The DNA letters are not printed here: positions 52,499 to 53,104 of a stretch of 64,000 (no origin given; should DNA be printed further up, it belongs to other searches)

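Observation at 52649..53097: Orphan Lys-rich ORF whose RBS and start codon lie inside a perfect divergent promoter driving a terminated RNA of about 115 nt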

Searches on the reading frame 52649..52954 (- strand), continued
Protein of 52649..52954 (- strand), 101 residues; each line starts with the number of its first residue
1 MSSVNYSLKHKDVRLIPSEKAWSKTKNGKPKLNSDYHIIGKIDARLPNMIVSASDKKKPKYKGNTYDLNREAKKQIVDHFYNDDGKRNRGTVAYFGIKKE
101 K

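Call 43: search_protein_families(library=pfam, proteins=[P0154, P0218, P0164, P0168, P0165, P0122], max_evalue=0.01)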
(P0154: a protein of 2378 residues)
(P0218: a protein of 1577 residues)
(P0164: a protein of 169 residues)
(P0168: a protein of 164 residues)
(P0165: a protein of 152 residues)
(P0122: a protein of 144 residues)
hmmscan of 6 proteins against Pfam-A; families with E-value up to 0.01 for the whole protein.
P0154 (2378 aa): 12 families
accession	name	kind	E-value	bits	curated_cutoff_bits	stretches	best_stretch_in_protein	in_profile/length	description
PF18676.6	MBG_2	-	1.1e-269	872.1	25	18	1415-1491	1-71/72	MBG domain (YGX type)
PF18657.6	YDG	-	9e-90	295.5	25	18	1744-1820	2-82/85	YDG domain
PF20247.3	DUF6602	-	2.2e-19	69.7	27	0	466-494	31-59/104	Domain of unknown function (DUF6602)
PF18887.5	MBG_3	-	1.4e-15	57.5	25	1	2009-2077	3-71/72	MBG domain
PF18962.6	Por_Secre_tail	-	2.2e-13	50.8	27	1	2297-2371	1-74/75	Secretion system C-terminal sorting domain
PF18947.5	HAMP_2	-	1.3e-12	47.9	24.3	0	1570-1606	13-49/67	HAMP domain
PF13292.11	DXP_synthase_N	-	1.6e-12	47.7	21.2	0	294-378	177-261/274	1-deoxy-D-xylulose-5-phosphate synthase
PF05345.18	He_PIG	-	6.4e-10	39.8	24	2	2204-2277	19-93/96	Putative Ig domain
PF20650.2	DUF6810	-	3.5e-07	30.6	25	0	1664-1725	5-66/141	Family of unknown function (DUF6810)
PF04019.17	DUF359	-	2.5e-06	27.6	25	0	649-682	67-100/126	Protein of unknown function (DUF359)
PF07140.17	IFNGR1_D2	-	0.0013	19.3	28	0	582-616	16-50/108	Interferon gamma receptor (IFNGR1), D2 domain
PF23960.2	DUF7289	-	0.003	17.6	27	0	393-443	57-107/238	Family of unknown function (DUF7289)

P0218 (1577 aa): 5 families
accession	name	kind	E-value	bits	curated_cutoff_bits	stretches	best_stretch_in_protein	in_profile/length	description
PF18676.6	MBG_2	-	2.3e-109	358.5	25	9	729-803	1-72/72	MBG domain (YGX type)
PF14844.12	PH_BEACH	-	2.3e-06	28.1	27.5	0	1035-1057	7-29/99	PH domain associated with Beige/BEACH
PF13229.12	Beta_helix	-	8.1e-06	26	25.9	1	108-226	33-141/158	Right handed beta helix region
PF00754.31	F5_F8_type_C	-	0.0025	18.4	28.2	0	1519-1538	63-82/127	F5/8 type C domain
PF08545.16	ACP_syn_III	-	0.0032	17.7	24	0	647-681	28-62/80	3-Oxoacyl-[acyl-carrier-protein (ACP)] synthase III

P0164 (169 aa): 0 families

P0168 (164 aa): 0 families

P0165 (152 aa): 0 families

P0122 (144 aa): 0 families

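Call 44: fold_search(model_id=the predicted structure, library=pdb)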
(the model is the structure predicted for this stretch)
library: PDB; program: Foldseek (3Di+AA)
matches with E <= 10: 15; with E <= 0.001: 0
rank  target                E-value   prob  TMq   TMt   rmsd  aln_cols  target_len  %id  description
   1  7xn7_u                2.5e+00  0.04  0.15  0.08  12.0        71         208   13  RNA polymerase II elongation complex containing Spt4/5, Elf1, Spt6, Spn1 and Paf1C (released 2022-09-07)
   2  9wmv_u                4.5e+00  0.02  0.15  0.09  13.8        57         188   10  Co-transcriptional histone H3K36 methylation complex containing RNA polymerase II elongation complex, Set2, and the up (released 2025-12-24)
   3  2p12_A                4.5e+00  0.01  0.13  0.12  12.8       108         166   11  Crystal structure of protein of unknown function DUF402 from Rhodococcus sp. RHA1 (released 2007-04-03)
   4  3ohg                  6.5e+00  0.01  0.13  0.07   8.1        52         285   23  Crystal structure of a protein with unknown function from DUF2233 family (BACOVA_00430) from Bacteroides ovatus at 1.80  (released 2010-09-08)
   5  3qor_A                6.9e+00  0.02  0.23  0.21  11.3       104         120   10  Crystal structure of human nuclear migration protein NudC (released 2011-04-27)
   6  5zl1_A                7.3e+00  0.01  0.10  0.05  11.4        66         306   17  Hexameric structure of copper-containing nitrite reductase of an anammox organism KSU-1 (released 2019-04-10)
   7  9pra_Ag               7.7e+00  0.01  0.12  0.06  13.5       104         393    8  In Situ Structure of the Human Mitoribosome Large Subunit 39S in Complex with EF-Tu (released 2026-02-18)
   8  3qor_B                8.2e+00  0.01  0.24  0.21  11.3       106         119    9  Crystal structure of human nuclear migration protein NudC (released 2011-04-27)
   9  7zf2_D                8.7e+00  0.02  0.21  0.03  10.1        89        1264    8  Protomeric substructure from an octameric assembly of M. tuberculosis RNA polymerase in complex with sigma-b initiatio (released 2023-02-08)
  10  9s45_D                8.7e+00  0.01  0.20  0.07  12.5       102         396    5  ClxA from Clostridium cavendishii in complex with 3-amino,4-hydroxybenzoic acid and its adenylate (released 2026-03-18)
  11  3qor_C                9.3e+00  0.01  0.24  0.21  11.4       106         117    9  Crystal structure of human nuclear migration protein NudC (released 2011-04-27)
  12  8g8n_Q                9.3e+00  0.01  0.21  0.12   9.3        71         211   15  CTLA4 Fab with peptide (released 2024-01-17)
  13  9e6q_Ac               9.8e+00  0.02  0.15  0.18   7.9        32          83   16  Cryo-EM structure of the Pyrobaculum calidifontis 50S ribosomal subunit in complex with Dri (released 2024-11-20)
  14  6wjn_D                9.8e+00  0.01  0.16  0.06   4.6        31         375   19  SD-like state of human 26S Proteasome with non-cleavable M1-linked hexaubiquitin and E3 ubiquitin ligase E6AP/UBE3A (released 2020-08-05)
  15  6zhu_A                9.8e+00  0.01  0.16  0.04  10.1        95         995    7  Yeast Uba1 in complex with Ubc3 and ATP (released 2022-01-12)
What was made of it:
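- On SymE/SymR: The AlphaFold2 model has no PDB match at E<2 (call 44).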

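Call 45: fold_search(model_id=the predicted structure, library=viral)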
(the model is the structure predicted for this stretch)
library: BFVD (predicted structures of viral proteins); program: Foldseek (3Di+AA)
matches with E <= 10: 94; with E <= 0.001: 0
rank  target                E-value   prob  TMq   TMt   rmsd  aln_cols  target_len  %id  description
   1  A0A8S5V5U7            6.9e-01  0.09  0.19  0.26  13.8        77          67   13  Uncharacterized protein [Myoviridae sp. ct4uh47]
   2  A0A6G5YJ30            1.0e+00  0.06  0.19  0.21  11.7        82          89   20  (no name in the UniProt tables at hand)
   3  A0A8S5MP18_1          1.7e+00  0.03  0.19  0.04  13.5        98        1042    9  PolyVal ADP-ribosyltransferase [Siphoviridae sp. ctLR131]
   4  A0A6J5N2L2            1.9e+00  0.02  0.17  0.07  11.3       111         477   11  Uncharacterized protein [uncultured Caudovirales phage]
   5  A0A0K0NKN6            2.4e+00  0.03  0.17  0.19  12.9        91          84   13  Uncharacterized protein [Gordonia phage GMA3]
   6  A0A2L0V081            2.9e+00  0.02  0.17  0.19  12.8        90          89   17  Uncharacterized protein [Agrobacterium phage Atu_ph07]
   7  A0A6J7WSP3            3.3e+00  0.04  0.20  0.22  12.1        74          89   15  Uncharacterized protein [uncultured Caudovirales phage]
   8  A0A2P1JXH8            3.3e+00  0.03  0.21  0.24  10.9        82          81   13  Uncharacterized protein [Rhodococcus phage Finch]
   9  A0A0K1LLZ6            3.3e+00  0.03  0.16  0.17  13.3        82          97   10  Uncharacterized protein [Caulobacter phage Sansa]
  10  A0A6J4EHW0            3.3e+00  0.02  0.19  0.20  12.5       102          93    9  (no name in the UniProt tables at hand)
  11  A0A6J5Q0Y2            3.5e+00  0.03  0.22  0.15  10.0       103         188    6  Uncharacterized protein [uncultured Caudovirales phage]
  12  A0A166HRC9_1          3.5e+00  0.03  0.20  0.03  13.8        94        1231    5  Genome polyprotein (Fragment) [Posavirus strain 7390]
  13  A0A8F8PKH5            3.7e+00  0.02  0.14  0.10  12.9        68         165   15  Uncharacterized protein [Clandestinovirus]
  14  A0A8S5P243            3.7e+00  0.02  0.17  0.17  13.2        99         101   19  Uncharacterized protein [Siphoviridae sp. ct0X023]
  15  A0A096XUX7            4.0e+00  0.10  0.27  0.21   5.8        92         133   11  (no name in the UniProt tables at hand)
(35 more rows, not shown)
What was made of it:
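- Tried and rejected: Foldseek of a pLDDT 85.5 model against PDB and BFVD; best E 2.5 and 0.69 (calls 44, 45).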

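Call 46: search_dna_similar(query=window:52649-52954:-, collection=phages, mode=protein, max_evalue=0.001)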
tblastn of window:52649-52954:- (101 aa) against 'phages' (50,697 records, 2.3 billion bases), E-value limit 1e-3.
No match.

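Call 47: search_dna_similar(query=window:52649-52954:-, collection=plasmids, mode=protein, max_evalue=0.001)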
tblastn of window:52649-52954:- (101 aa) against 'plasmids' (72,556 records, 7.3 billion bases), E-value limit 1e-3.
No match.
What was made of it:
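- Tried and rejected: tblastn against GenBank phages and PLSDB plasmids (calls 46, 47).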

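Call 48: find_related_loci(query=A1, collection=viral_contigs, flank=10000)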
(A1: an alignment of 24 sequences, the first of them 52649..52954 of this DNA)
Query A1 (101 aa) in viral_contigs; peptide patterns used: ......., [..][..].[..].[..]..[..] (x = any residue, [..] = any of these).
56 stretches matched a pattern; 1 encode a relative of the query (tblastn E <= 1e-3); 1 distinct loci.
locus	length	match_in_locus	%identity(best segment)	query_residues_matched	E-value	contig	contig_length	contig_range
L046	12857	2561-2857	75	1-99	7e-48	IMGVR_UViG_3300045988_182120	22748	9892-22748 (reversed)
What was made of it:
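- Tried and rejected: IMG/VR gave a single contig (call 48).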

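Call 50: find_encoding_contigs(protein=P0002, flank=6000, max_places=4)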
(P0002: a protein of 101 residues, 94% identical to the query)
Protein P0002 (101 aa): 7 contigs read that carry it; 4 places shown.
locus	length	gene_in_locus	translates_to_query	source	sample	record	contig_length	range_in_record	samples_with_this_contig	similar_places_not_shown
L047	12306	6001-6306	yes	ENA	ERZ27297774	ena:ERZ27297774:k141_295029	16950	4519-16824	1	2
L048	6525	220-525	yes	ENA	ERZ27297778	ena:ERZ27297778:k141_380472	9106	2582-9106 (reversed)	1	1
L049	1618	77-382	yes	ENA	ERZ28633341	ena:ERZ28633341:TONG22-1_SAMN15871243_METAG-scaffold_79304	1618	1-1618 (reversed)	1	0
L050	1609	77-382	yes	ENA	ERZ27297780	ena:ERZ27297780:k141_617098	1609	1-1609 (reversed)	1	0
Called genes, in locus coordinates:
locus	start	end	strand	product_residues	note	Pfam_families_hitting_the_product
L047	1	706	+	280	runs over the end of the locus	PF00657:Lipase_GDSL, PF13472:Lipase_GDSL_2, PF16255:Lipase_GDSL_lke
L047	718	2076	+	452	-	-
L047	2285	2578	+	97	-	-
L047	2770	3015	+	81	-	-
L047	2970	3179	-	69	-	-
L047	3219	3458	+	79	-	-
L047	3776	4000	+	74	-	-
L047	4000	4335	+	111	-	-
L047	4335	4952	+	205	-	-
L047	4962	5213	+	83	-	-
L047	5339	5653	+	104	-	-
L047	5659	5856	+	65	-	-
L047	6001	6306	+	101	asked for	-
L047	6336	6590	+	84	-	-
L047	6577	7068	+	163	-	-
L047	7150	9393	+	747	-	-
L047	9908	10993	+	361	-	-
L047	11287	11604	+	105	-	PF03551:PadR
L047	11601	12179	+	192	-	PF22564:HAAS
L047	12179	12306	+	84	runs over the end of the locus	?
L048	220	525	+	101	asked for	-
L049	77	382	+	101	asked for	-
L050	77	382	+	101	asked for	-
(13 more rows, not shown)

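Call 51: find_encoding_contigs(protein=window:52649-52954:-, flank=6000, max_places=4)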
Protein window:52649-52954:- (101 aa): 8 contigs read that carry it; 4 places shown.
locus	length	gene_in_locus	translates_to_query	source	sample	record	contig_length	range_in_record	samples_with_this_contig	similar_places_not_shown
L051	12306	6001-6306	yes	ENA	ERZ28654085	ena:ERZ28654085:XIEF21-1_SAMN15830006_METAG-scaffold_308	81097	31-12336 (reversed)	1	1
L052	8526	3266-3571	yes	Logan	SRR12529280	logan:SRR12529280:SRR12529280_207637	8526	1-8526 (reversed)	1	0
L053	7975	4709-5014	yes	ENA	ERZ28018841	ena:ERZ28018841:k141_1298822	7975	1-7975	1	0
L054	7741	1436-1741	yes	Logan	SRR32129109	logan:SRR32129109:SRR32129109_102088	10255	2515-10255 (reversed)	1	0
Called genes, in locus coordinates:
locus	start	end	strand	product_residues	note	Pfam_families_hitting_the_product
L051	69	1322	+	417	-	PF03977:OAD_beta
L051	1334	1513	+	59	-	-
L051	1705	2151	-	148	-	PF13240:Zn_Ribbon_1, PF13248:Zn_ribbon_3 (weak)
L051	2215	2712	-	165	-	PF13240:Zn_Ribbon_1, PF13248:Zn_ribbon_3 (faint)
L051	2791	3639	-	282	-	PF02811:PHP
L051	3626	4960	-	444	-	PF07690:MFS_1, PF13347:MFS_2 (faint)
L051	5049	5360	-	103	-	PF06949:DUF1292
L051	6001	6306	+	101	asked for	-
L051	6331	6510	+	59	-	-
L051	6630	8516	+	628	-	PF13930:Endonuclea_NS_2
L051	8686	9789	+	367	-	PF01381:HTH_3, PF12844:HTH_19 (faint), PF13560:HTH_31, PF00480:ROK (faint), PF01869:BcrAD_BadFG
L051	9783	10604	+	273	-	PF13580:SIS_2, PF22198:GKRP_SIS_2, PF22645:GKRP_SIS_N, PF01380:SIS (weak)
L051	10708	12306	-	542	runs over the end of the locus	?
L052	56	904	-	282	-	PF02811:PHP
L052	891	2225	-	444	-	PF07690:MFS_1, PF13347:MFS_2 (faint)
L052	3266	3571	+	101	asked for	-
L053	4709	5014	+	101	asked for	-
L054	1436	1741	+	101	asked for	-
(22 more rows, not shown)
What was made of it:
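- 52596..53097 (.): Extent of the element remnant in the window, inside an AT-rich island at about 52330-53580. The same host context occurs in 8 contigs (call 51).
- A solitary module is fixed in the window's host (call 51).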

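Call 67: search_protein_families(library=padloc, proteins=[window:52649-52954:-, L009:3619-3930:+, L047:6336-6590:+, L027:5956-8289:+, L013:145-2157:+], max_evalue=0.1)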
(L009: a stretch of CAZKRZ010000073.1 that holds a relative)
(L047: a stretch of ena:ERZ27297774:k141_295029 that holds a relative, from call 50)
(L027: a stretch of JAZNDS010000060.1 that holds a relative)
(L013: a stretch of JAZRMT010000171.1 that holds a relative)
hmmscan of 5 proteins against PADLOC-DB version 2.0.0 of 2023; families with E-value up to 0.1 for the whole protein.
window:52649-52954:- (101 aa): 0 families

L009:3619-3930:+ (103 aa): 0 families

L047:6336-6590:+ (84 aa): 1 family
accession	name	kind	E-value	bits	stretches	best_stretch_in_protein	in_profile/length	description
PDLC01562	Cas8c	-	0.013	12.4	1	3-56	162-214/658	CAS-I-C; effector_LS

L027:5956-8289:+ (777 aa): 0 families

L013:145-2157:+ (670 aa): 0 families

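Call 68: search_solved_structures(query=L027:5956-8289:+, max_evalue=1)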
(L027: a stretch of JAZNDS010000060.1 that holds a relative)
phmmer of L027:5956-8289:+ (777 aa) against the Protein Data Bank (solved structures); distinct sequences matched with E-value up to 1: 2.
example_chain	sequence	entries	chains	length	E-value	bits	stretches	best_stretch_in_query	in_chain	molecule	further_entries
8glu_G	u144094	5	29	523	0.83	10.9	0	108-187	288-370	Transposon Tn7 transposition protein TnsC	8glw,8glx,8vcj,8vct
7mbw_A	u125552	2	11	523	0.83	10.9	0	108-187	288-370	Transposon Tn7 transposition protein TnsC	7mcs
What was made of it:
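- Tried and rejected: Its PDB sequence search was also negative (call 68).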

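Call 91: search_protein_families(library=pfam, proteins=[L020:201-1445:-, L016:661-1041:-, L004:946-2031:+, L001:328-1644:+, L001:1657-3591:+, L004:5797-8307:+, L047:7150-9393:+, L047:9908-10993:+], max_evalue=0.01)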
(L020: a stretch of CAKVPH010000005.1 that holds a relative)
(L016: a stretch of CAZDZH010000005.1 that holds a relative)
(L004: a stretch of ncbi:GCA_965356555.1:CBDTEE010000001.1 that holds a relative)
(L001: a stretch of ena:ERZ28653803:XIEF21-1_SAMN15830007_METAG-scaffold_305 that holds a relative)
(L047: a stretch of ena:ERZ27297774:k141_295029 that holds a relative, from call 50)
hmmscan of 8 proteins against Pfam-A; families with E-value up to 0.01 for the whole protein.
L020:201-1445:- (414 aa): 3 families
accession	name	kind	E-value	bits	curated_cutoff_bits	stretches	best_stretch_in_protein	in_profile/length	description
PF22022.2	Phage_int_M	-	2e-14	54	27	1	144-236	1-92/96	Phage integrase central domain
PF14659.12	Phage_int_SAM_3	-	9e-13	48.7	22.6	1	144-198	2-55/58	Phage integrase, N-terminal SAM-like domain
PF00589.27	Phage_integrase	-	2.1e-08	34.6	27.1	2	348-397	123-170/172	Phage integrase family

L016:661-1041:- (126 aa): 8 families
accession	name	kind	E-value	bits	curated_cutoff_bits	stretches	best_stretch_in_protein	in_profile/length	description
PF01381.28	HTH_3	-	7.8e-16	58.3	23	1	8-62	1-55/55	Helix-turn-helix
PF12844.13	HTH_19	-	2.6e-10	40.5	30.2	1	8-66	4-62/64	Helix-turn-helix domain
PF13560.12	HTH_31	-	5.4e-09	36.7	27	1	10-58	8-57/64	Helix-turn-helix domain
PF13443.12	HTH_26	-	0.00032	21.3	22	1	15-68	9-63/63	Cro/C1-type HTH DNA-binding domain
PF13744.12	HTH_37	-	0.00056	20.1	27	1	4-40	19-55/80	Helix-turn-helix domain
PF20763.3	UDG-inhib_P56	-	0.0045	17.2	24.1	0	65-81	14-30/53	Phage phi29, UDG inhibitor P56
PF15731.11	MqsA_antitoxin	-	0.0066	17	30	0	5-56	71-121/131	Antitoxin component of bacterial toxin-antitoxin system, MqsA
PF14549.12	P22_Cro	-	0.0098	16.1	30.2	0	19-44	12-35/60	DNA-binding transcriptional regulator Cro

L004:946-2031:+ (361 aa): 1 family
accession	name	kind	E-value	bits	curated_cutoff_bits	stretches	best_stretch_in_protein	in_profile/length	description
PF11300.13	DUF3102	-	0.0069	17.1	24.4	0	86-157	40-118/129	Protein of unknown function (DUF3102)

L001:328-1644:+ (438 aa): 0 families

L001:1657-3591:+ (644 aa): 0 families

L004:5797-8307:+ (837 aa): 0 families

L047:7150-9393:+ (747 aa): 0 families

L047:9908-10993:+ (361 aa): 2 families
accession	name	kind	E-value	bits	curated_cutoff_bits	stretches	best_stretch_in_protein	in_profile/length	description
PF00665.32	rve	-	9.9e-05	23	32.6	1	187-284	6-100/102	Integrase core domain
PF13936.12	HTH_38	-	0.0016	18.6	27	1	19-50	13-44/44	Helix-turn-helix domain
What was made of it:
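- Tyrosine integrase and Cro/CI-type HTH gene on the opposite strand (call 91).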

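Call 93: find_homologous_proteins(query=L027:5956-8289:+, max_evalue=0.00001)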
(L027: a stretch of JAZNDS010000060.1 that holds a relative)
Query L027:5956-8289:+ (777 aa): 448 proteins with E <= 0.00001 among 5252 candidates; the best 120 are listed.
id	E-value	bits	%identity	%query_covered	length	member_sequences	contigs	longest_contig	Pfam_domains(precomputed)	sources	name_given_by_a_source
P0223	0.0e+0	1763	100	96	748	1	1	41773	-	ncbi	-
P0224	0.0e+0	1374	77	96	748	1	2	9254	-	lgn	-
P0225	0.0e+0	1341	74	95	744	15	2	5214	-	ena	-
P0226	0.0e+0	1334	73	96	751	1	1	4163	-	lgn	-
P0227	0.0e+0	1331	74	95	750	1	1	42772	-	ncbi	-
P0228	0.0e+0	1329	73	95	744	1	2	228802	-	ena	-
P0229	0.0e+0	1327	75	94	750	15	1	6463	-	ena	-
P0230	0.0e+0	1325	73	95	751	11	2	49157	-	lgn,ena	-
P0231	0.0e+0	1325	74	96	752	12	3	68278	-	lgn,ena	-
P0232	0.0e+0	1318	74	95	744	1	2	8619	-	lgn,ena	-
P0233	0.0e+0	1313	73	96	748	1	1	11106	-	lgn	-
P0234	0.0e+0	1313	73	95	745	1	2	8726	-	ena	-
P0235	0.0e+0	1307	73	94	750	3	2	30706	-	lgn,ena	-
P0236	0.0e+0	1307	70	99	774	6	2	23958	-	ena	-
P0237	0.0e+0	1298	72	96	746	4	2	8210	-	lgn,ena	-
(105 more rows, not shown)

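Call 100: predict_structure(alignment_id=A4)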
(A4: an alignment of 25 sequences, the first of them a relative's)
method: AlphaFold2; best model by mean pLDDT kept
length: 748 residues; sequences in the alignment: 25
mean_pLDDT: 62.5   pTM: 0.41
mean pLDDT of the five models: 62.5, 59.3, 56.4, 54.4, 53.6
residues with pLDDT >= 90: 18; 70-90: 331; 50-70: 184; < 50: 215
segments of 3 or more residues with pLDDT < 50: 271-276, 299-301, 436-504, 514-538, 573-579, 587-595, 652-720, 722-724, 730-735, 742-748
pLDDT, mean of each block of 10 residues (from residue 1): 52 74 80 76 88 83 78 80 61 54 54 70 76 76 77 71 84 78 78 81 84 87 80 80 70 54 58 48 56 62 57 68 82 86 81 75 91 88 84 74 83 73 89 51 30 27 33 29 24 30 52 43 36 39 62 77 63 48 51 51 71 80 76 81 64 41 38 36 30 27 32 40 49 48 46
secondary structure, 60 per line:
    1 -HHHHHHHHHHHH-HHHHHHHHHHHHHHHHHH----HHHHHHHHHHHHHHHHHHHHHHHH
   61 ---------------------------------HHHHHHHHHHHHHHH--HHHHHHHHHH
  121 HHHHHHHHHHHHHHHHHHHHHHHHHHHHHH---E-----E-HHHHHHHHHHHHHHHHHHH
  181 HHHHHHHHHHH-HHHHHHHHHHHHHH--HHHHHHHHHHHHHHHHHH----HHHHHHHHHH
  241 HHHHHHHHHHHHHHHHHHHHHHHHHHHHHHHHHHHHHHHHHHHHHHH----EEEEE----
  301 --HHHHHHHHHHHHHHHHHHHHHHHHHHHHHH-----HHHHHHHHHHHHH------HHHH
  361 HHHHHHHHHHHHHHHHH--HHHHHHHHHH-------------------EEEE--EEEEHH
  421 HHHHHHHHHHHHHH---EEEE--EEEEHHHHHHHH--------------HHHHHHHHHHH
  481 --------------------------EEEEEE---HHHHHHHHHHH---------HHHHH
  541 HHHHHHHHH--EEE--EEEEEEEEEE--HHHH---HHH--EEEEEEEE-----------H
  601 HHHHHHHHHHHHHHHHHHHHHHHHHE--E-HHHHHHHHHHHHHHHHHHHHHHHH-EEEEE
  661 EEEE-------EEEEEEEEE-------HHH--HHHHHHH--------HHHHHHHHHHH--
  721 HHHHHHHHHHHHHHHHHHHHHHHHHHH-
elements in order (helices of 4 or more, strands of 3 or more residues): H2-13 H15-32 H37-60 H94-108 H111-150 H162-191 H193-206 H209-226 H231-287 E292-296 H303-332 H338-350 H357-377 H380-389 E409-412 E415-418 H419-434 E438-441 E444-447 H448-455 H470-480 E507-512 H516-526 H536-549 E552-554 E557-566 H569-572 E581-588 H600-625 H631-654 E656-664 E672-680 H693-699 H708-718 H721-747
